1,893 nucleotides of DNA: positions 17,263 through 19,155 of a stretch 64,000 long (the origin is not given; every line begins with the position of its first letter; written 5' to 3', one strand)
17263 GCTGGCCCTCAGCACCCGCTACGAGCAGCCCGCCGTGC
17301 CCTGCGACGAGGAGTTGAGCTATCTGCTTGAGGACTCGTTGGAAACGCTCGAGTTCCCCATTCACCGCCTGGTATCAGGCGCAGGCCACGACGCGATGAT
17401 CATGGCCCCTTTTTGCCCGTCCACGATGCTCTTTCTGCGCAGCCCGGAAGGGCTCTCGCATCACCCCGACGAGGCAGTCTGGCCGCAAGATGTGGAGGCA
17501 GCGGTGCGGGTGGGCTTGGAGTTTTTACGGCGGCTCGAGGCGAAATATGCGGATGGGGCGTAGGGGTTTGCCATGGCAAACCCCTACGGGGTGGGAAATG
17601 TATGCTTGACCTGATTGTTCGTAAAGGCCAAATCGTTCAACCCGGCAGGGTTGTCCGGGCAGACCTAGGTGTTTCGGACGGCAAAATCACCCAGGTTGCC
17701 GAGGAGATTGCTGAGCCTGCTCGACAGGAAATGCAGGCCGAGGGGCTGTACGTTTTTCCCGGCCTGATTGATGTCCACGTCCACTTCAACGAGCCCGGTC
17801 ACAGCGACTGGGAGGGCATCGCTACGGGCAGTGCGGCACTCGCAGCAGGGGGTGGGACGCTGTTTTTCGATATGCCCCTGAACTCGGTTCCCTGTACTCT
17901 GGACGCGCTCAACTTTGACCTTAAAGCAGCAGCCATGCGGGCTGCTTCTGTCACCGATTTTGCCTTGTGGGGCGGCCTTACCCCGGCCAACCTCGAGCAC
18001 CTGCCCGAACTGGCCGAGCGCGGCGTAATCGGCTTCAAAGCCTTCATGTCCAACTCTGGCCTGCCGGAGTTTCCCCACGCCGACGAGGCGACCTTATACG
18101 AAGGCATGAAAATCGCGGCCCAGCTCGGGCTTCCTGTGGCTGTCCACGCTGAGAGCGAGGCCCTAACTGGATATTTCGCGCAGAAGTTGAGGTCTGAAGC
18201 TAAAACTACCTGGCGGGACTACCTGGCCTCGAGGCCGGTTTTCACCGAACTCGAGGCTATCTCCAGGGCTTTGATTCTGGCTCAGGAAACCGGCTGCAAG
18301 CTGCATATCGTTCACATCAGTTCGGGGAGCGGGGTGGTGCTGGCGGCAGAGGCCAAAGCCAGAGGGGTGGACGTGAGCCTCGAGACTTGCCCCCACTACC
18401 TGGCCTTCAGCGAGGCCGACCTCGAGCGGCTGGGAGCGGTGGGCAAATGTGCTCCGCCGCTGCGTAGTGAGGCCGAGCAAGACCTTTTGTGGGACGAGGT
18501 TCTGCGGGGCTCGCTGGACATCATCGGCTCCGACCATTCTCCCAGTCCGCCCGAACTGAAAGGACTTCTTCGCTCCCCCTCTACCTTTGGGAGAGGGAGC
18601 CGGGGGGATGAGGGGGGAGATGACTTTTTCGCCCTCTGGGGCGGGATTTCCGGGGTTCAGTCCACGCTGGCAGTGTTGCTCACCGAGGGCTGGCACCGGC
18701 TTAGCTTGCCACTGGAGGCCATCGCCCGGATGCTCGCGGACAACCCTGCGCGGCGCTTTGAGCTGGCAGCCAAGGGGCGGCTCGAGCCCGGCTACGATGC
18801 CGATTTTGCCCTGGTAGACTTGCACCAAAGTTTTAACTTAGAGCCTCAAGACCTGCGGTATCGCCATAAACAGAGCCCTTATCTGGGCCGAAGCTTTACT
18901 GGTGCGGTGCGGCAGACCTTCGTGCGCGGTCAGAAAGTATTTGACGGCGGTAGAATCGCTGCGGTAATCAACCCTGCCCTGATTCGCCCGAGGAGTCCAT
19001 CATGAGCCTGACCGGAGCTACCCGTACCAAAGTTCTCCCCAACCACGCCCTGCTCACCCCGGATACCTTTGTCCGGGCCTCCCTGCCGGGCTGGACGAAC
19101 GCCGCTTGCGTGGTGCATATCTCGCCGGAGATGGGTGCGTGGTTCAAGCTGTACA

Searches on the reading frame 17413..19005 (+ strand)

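Call 6: search_protein_families(library=pfam, proteins=[window:17413-19005:+], max_evalue=0.01)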
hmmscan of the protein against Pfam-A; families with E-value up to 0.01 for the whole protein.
window:17413-19005:+ (530 aa): 3 families
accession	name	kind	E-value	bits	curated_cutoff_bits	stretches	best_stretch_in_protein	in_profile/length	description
PF01979.26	Amidohydro_1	-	6.3e-24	85.3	25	1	113-509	1-345/345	Amidohydrolase family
PF07969.17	Amidohydro_3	-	3.8e-18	66.7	29.7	2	281-510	262-472/472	Amidohydrolase family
PF04909.20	Amidohydro_2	-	0.00026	21.3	26.4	1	172-247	69-146/289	Amidohydrolase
